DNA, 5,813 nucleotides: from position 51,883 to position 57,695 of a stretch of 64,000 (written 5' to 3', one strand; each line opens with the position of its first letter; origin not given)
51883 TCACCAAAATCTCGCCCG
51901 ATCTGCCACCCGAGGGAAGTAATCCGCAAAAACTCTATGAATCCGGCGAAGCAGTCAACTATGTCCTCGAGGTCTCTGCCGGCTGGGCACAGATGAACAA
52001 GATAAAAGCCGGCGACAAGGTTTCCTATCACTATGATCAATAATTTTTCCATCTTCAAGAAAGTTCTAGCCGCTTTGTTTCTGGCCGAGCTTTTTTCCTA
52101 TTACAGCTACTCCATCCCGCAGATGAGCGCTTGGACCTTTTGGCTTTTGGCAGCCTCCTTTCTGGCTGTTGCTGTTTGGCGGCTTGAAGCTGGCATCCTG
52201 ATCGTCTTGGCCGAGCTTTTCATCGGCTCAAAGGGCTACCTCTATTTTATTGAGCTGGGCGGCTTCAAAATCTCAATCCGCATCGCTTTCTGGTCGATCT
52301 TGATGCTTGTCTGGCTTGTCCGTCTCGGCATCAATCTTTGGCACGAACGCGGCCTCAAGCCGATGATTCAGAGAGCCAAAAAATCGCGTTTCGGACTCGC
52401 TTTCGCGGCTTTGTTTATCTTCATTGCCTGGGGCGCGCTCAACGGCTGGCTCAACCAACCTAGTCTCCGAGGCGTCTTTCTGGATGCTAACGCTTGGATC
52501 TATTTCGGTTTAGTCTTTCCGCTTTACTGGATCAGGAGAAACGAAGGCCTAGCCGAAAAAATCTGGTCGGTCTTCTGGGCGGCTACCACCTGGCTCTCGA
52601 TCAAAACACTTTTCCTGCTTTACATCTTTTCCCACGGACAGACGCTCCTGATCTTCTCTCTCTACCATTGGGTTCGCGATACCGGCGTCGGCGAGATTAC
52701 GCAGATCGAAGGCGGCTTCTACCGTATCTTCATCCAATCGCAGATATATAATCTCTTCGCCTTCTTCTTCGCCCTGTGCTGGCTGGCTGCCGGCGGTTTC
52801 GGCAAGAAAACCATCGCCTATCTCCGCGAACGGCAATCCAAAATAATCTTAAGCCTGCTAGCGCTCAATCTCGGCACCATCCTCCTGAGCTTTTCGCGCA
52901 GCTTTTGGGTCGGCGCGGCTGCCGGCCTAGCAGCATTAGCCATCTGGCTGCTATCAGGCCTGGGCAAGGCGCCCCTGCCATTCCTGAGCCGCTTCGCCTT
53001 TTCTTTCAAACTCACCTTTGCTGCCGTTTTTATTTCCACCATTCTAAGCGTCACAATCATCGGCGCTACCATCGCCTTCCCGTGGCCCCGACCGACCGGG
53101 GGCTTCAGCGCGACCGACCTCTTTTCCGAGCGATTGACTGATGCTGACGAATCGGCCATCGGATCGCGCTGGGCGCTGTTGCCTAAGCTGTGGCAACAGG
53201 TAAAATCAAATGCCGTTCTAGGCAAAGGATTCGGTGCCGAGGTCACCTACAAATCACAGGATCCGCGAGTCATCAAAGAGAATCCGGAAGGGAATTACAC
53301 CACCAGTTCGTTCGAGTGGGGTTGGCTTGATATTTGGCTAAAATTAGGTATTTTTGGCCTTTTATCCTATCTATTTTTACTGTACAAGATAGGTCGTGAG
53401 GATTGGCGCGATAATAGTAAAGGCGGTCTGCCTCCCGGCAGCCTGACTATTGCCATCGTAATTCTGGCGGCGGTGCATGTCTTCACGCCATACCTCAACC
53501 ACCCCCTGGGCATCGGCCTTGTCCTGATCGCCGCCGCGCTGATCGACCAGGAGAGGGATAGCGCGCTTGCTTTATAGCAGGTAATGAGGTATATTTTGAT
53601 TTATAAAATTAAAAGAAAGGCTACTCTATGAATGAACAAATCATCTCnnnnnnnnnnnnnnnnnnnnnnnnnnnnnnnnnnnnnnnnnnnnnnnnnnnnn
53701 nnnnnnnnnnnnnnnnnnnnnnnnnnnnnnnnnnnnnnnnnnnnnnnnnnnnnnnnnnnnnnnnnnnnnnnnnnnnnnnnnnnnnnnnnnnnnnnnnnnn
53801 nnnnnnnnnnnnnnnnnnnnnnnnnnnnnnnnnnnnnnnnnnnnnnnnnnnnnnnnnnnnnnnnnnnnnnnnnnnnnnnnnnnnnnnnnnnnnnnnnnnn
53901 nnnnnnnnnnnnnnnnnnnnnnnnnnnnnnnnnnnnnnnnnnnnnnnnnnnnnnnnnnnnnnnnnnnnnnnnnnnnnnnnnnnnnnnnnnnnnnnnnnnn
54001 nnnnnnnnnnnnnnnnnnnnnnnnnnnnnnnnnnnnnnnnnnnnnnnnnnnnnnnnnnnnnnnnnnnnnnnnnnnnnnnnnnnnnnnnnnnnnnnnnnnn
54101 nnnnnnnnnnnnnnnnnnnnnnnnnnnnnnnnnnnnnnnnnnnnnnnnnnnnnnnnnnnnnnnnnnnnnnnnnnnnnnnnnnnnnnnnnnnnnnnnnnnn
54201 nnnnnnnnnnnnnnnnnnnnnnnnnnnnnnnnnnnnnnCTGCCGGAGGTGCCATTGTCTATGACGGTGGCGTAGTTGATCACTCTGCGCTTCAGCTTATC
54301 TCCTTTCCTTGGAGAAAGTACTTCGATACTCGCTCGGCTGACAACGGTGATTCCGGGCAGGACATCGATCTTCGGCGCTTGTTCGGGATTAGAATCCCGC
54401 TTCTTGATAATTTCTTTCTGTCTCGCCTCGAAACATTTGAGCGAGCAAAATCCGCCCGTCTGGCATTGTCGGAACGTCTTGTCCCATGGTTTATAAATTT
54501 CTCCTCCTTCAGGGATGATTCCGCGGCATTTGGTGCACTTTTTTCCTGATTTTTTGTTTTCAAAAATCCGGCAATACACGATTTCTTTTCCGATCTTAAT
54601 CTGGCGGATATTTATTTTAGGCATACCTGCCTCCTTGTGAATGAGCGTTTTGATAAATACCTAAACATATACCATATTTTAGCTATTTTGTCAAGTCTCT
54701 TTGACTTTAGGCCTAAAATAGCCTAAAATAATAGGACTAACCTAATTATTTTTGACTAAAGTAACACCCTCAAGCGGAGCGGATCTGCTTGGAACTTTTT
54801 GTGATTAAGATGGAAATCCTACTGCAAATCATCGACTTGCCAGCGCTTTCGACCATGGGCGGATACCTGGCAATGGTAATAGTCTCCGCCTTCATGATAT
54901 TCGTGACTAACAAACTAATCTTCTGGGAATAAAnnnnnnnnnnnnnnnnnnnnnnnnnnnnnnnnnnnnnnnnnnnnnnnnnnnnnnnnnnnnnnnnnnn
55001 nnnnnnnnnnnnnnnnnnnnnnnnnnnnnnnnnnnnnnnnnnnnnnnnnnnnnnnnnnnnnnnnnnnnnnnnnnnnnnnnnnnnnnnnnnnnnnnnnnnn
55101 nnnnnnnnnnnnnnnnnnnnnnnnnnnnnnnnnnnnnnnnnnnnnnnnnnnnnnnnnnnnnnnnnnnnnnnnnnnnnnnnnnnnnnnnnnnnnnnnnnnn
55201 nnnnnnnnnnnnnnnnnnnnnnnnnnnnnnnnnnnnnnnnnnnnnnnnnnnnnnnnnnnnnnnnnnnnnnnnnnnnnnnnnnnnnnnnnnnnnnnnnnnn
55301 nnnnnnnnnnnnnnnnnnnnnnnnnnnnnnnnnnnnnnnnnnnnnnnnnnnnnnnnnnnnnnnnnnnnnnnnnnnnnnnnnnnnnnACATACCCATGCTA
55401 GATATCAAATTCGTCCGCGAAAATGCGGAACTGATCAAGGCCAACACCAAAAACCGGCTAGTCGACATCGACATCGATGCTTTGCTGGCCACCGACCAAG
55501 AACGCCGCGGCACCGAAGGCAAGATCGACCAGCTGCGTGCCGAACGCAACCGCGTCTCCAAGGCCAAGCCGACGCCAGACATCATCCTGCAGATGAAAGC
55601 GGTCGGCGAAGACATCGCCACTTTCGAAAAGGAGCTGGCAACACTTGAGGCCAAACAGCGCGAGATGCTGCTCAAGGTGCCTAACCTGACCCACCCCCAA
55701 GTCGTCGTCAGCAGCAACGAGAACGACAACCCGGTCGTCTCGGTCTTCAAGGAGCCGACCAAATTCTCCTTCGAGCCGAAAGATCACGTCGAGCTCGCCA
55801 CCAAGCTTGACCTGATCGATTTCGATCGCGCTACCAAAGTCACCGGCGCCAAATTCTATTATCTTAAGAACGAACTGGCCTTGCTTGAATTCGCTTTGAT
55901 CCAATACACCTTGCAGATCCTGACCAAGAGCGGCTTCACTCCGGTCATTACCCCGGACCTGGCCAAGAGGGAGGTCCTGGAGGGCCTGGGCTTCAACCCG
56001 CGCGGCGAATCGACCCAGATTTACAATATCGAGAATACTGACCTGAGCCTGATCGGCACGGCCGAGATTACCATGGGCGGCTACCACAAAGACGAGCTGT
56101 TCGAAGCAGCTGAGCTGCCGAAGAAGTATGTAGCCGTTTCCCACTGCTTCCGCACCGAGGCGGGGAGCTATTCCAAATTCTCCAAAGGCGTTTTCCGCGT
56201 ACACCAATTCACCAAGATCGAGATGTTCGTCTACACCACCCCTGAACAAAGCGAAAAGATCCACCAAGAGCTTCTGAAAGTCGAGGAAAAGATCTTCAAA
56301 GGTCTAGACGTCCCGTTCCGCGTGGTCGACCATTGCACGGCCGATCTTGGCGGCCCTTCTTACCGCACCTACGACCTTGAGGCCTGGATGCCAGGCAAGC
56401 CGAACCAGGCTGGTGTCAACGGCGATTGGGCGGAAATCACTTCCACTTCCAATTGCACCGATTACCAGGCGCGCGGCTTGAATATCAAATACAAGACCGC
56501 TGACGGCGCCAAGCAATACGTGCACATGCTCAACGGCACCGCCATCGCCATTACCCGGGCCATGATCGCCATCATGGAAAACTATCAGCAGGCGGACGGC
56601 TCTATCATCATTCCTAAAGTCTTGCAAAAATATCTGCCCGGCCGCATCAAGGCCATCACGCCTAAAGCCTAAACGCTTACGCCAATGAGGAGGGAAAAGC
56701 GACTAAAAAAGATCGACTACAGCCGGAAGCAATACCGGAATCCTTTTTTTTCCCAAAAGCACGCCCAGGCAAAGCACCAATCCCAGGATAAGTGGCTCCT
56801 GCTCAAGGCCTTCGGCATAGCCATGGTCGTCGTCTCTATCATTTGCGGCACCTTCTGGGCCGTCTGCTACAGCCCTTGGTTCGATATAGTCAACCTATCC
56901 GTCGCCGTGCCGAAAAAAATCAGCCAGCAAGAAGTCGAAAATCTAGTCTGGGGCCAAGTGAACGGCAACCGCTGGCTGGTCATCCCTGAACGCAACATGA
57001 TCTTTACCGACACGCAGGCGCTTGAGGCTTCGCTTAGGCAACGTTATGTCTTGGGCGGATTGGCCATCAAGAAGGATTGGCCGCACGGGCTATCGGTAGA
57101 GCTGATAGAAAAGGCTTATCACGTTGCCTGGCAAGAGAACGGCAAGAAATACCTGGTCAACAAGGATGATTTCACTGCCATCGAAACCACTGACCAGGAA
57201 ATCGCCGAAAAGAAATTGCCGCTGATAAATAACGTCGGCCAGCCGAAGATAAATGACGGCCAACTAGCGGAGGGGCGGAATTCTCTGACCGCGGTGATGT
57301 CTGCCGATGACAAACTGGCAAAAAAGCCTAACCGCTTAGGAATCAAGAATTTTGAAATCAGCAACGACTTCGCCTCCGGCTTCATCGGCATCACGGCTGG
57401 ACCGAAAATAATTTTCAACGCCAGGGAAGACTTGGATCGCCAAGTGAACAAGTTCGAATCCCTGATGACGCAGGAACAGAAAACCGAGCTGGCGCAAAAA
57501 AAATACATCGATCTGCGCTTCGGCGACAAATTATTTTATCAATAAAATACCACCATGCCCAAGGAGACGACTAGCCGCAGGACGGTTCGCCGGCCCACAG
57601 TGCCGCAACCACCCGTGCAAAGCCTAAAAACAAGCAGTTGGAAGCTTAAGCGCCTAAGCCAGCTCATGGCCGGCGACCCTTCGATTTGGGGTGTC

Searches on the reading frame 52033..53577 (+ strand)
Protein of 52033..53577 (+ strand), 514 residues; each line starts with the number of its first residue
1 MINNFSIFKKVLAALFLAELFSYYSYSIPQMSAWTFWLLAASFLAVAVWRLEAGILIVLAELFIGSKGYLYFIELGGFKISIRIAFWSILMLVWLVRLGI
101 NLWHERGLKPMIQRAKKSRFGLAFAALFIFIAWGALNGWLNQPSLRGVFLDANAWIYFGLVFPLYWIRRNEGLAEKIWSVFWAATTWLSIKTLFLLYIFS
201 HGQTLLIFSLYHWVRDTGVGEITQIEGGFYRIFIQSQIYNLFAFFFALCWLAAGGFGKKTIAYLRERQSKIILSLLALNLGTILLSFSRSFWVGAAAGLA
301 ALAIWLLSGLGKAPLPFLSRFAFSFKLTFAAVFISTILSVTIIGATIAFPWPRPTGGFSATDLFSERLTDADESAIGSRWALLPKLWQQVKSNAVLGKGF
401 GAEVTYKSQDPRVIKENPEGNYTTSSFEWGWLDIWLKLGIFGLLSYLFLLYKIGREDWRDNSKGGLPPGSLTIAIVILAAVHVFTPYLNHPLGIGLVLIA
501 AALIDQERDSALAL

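Call 99: search_protein_families(library=pfam, proteins=[window:52033-53577:+], max_evalue=0.01)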
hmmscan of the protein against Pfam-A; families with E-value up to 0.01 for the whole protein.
window:52033-53577:+ (514 aa): 1 family
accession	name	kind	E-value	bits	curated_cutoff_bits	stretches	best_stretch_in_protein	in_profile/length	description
PF04932.20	Wzy_C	-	4.3e-10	40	31.7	1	276-447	3-149/149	O-Antigen ligase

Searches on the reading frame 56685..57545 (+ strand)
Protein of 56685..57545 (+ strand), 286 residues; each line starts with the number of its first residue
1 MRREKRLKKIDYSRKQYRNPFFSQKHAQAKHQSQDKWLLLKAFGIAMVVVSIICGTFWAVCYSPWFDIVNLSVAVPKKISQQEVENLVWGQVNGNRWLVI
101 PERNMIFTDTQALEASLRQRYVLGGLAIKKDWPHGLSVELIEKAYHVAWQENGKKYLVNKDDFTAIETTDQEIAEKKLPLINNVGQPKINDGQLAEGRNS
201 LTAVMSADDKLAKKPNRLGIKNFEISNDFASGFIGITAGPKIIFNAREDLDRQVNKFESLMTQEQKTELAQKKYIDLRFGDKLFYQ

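Call 99: search_protein_families(library=pfam, proteins=[window:56685-57545:+], max_evalue=0.01)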
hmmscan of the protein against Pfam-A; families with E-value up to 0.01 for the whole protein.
window:56685-57545:+ (286 aa): 1 family
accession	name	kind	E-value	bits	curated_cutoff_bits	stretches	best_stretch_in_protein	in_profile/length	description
PF03799.20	FtsQ_DivIB_C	-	0.0042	18.4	21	1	149-278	3-114/114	Cell division protein FtsQ/DivIB, C-terminal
